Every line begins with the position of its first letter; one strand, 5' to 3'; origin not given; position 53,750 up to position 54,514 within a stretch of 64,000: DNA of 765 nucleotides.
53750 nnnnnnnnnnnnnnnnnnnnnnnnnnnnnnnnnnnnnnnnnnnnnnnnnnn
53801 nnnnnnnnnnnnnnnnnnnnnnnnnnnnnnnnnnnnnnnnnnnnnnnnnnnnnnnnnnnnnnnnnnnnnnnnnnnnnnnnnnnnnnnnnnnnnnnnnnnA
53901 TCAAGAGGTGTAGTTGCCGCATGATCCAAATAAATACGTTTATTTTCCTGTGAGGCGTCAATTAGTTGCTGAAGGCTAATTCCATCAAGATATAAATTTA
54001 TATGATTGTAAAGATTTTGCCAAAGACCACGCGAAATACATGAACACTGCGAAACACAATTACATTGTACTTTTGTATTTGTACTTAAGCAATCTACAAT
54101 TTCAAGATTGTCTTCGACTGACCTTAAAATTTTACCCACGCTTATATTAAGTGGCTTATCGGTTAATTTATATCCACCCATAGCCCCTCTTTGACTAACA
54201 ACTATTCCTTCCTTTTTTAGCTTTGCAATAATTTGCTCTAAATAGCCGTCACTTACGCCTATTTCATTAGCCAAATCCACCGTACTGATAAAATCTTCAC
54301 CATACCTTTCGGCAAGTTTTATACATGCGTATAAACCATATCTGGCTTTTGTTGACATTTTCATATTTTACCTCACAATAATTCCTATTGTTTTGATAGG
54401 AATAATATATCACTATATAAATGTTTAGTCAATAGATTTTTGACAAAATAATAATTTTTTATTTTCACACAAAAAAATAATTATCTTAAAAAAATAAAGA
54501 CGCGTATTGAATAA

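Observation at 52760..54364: In-frame fusion of an Rrf2 (IscR-like) regulator to the NifS/IscS cysteine desulfurase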

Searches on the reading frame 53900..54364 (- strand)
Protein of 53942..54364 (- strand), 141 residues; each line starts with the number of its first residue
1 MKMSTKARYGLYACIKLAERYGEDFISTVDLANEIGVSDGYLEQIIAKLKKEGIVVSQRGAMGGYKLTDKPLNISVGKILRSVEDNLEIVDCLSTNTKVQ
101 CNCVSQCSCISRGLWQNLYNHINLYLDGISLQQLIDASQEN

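Call 17: find_related_loci(query=A2, collection=genome_contigs, flank=3000)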
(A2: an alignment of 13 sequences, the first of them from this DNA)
Query A2 (155 aa) in genome_contigs; peptide patterns used: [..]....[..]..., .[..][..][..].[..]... (x = any residue, [..] = any of these).
600 stretches matched a pattern (row limit reached: there are more); 87 encode a relative of the query (tblastn E <= 1e-3); the best 80 are kept; 80 distinct loci.
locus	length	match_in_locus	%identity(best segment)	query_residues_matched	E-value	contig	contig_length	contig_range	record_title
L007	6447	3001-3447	65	1-155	5e-61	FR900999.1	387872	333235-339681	Subdoligranulum sp. CAG:314 genomic scaffold, scf22, whole genome shotgun sequence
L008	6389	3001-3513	38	1-154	1e-34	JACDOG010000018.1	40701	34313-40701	MAG: Thermoanaerobacteraceae bacterium isolate GB_MAG15_131 c_000000000710, whole genome shotgun sequence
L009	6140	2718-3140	43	1-143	3e-31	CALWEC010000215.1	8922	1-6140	MAG: uncultured Lachnospiraceae bacterium isolate E0_DP__bin71 genome assembly, contig: E0_DP__k127_2864966, whole genom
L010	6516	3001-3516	36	1-154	4e-31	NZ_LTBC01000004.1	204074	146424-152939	Moorella mulderi DSM 14980 MOMU_contig000004, whole genome shotgun sequence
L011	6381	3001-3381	39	1-136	2e-30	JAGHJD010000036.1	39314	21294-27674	MAG: Clostridia bacterium isolate MAG.45 k127_681311, whole genome shotgun sequence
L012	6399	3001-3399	40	1-135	2e-29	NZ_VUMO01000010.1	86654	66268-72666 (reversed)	Pseudoramibacter porci strain RF-744-FAT-4 seq10, whole genome shotgun sequence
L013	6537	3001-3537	33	1-155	4e-29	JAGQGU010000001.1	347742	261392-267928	MAG: Thermomicrobiales bacterium isolate HKST-UBA75 2009_53, whole genome shotgun sequence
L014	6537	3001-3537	34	1-155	4e-29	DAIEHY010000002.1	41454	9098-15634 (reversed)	MAG TPA_asm: Desulfosporosinus sp. isolate clean1016 NODE_2_length_41454_cov_3.853763, whole genome shotgun sequence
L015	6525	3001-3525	35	1-152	9e-29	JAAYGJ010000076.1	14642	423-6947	MAG: Clostridia bacterium isolate AS09scLD_21 118226_AS09, whole genome shotgun sequence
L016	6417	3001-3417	40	1-143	4e-28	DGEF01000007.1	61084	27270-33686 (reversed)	MAG TPA_asm: Peptococcaceae bacterium UBA3933 UBA3933_contig_3199, whole genome shotgun sequence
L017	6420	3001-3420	37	1-142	2e-27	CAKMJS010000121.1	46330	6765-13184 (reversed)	uncultured Desulfosporosinus sp. isolate OKU5 genome assembly, contig: MEGAHIT_co_assembly_000000013813, whole genome sh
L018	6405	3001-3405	36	1-135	2e-27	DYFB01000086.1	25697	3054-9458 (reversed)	MAG TPA_asm: Symbiobacterium sp. isolate Tomsk_70_12_70_12 Tomsk_k141_74131, whole genome shotgun sequence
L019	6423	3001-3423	41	1-145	5e-27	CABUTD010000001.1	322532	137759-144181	MAG TPA_asm: uncultured Anaerostipes sp. isolate MGYG-HGUT-04359 genome assembly, contig: GUT_GENOME269664_1, whole geno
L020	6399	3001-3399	39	1-135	7e-27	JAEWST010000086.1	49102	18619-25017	MAG: Bacillota bacterium isolate OH_SDB_116 k127_298511, whole genome shotgun sequence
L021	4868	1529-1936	39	1-139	3e-27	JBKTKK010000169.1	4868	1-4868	MAG: Lachnospiraceae bacterium isolate 19-2_19 NODE_9005_length_4868_cov_4.777893, whole genome shotgun sequence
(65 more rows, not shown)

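Call 34: search_solved_structures(query=window:53942-54364:-, max_evalue=0.00001, show_alignments=3)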
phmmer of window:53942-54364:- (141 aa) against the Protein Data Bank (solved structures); distinct sequences matched with E-value up to 0.00001: 11.
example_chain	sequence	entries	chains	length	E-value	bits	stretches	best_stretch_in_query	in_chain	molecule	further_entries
4cic_A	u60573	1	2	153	1.5e-21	79.9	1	1-139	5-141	TRANSCRIPTIONAL REGULATOR, BADM/RRF2 FAMILY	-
3lwf_A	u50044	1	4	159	6.9e-18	68.1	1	1-117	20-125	Putative transcriptional regulator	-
3t8r_A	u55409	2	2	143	4.8e-17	65.3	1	1-100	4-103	Staphylococcus aureus CymR | Staphylococcus aureus CymR (oxidized form)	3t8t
2y75_A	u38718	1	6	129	2.8e-16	62.9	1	1-95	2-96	HTH-TYPE TRANSCRIPTIONAL REGULATOR CYMR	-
7zpn_A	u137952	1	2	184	3.6e-14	56.1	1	1-134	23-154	HTH-type transcriptional regulator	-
4hf0_A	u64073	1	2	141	7.6e-14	55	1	1-136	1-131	HTH-type transcriptional regulator IscR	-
4hf1_A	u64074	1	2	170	1e-13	54.6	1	1-137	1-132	HTH-type transcriptional regulator IscR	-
4chu_A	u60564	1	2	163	2.9e-13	53.1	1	3-137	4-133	HTH-TYPE TRANSCRIPTIONAL REGULATOR ISCR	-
4hf2_A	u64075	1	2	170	7.3e-13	51.8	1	1-137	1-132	HTH-type transcriptional regulator IscR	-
5n07_A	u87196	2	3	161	1.8e-09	40.9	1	11-97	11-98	HTH-type transcriptional repressor NsrR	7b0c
5n08_A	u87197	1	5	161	5.2e-08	36.1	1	11-96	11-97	HTH-type transcriptional repressor NsrR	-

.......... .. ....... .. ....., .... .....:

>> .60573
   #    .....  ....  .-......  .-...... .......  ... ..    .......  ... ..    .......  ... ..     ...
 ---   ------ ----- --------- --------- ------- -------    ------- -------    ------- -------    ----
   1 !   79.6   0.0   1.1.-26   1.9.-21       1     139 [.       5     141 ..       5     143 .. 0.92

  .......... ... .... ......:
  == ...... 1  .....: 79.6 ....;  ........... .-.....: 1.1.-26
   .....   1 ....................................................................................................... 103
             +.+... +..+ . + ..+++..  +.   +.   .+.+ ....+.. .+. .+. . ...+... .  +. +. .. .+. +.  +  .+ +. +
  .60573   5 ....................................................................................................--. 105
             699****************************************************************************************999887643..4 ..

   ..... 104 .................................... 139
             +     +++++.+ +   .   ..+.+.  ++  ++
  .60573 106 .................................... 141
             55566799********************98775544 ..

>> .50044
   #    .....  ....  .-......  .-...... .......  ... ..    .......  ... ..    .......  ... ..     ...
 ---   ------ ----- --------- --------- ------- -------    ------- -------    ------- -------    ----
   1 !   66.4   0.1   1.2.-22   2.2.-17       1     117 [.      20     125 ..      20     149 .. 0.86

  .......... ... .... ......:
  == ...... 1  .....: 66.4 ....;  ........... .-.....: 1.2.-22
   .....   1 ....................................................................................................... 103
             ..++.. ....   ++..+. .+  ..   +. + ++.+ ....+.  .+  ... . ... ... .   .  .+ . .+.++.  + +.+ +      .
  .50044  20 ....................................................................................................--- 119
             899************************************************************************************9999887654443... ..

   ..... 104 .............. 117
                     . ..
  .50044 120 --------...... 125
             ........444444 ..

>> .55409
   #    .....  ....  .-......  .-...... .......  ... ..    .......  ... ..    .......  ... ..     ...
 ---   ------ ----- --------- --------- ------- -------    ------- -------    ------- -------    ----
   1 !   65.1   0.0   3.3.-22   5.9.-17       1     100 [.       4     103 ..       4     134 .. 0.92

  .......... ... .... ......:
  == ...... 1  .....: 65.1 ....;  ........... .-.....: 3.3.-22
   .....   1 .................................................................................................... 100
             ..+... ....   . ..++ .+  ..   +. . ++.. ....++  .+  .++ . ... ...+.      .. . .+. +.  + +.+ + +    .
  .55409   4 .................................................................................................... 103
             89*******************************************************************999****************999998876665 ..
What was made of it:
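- On IscR-type [Fe-S] sensors: They align with the mutated Cys positions of T. potens IscR 4CIC (call 34).
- Closest known: Gram-positive / clostridial IscR-IscS-IscU operons. Same: The closest solved structure is 4CIC (call 34).
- The closest solved Rrf2 is T. potens IscR, 4CIC (call 34). CymR structures are the second- to fourth-best PDB hits (call 34).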
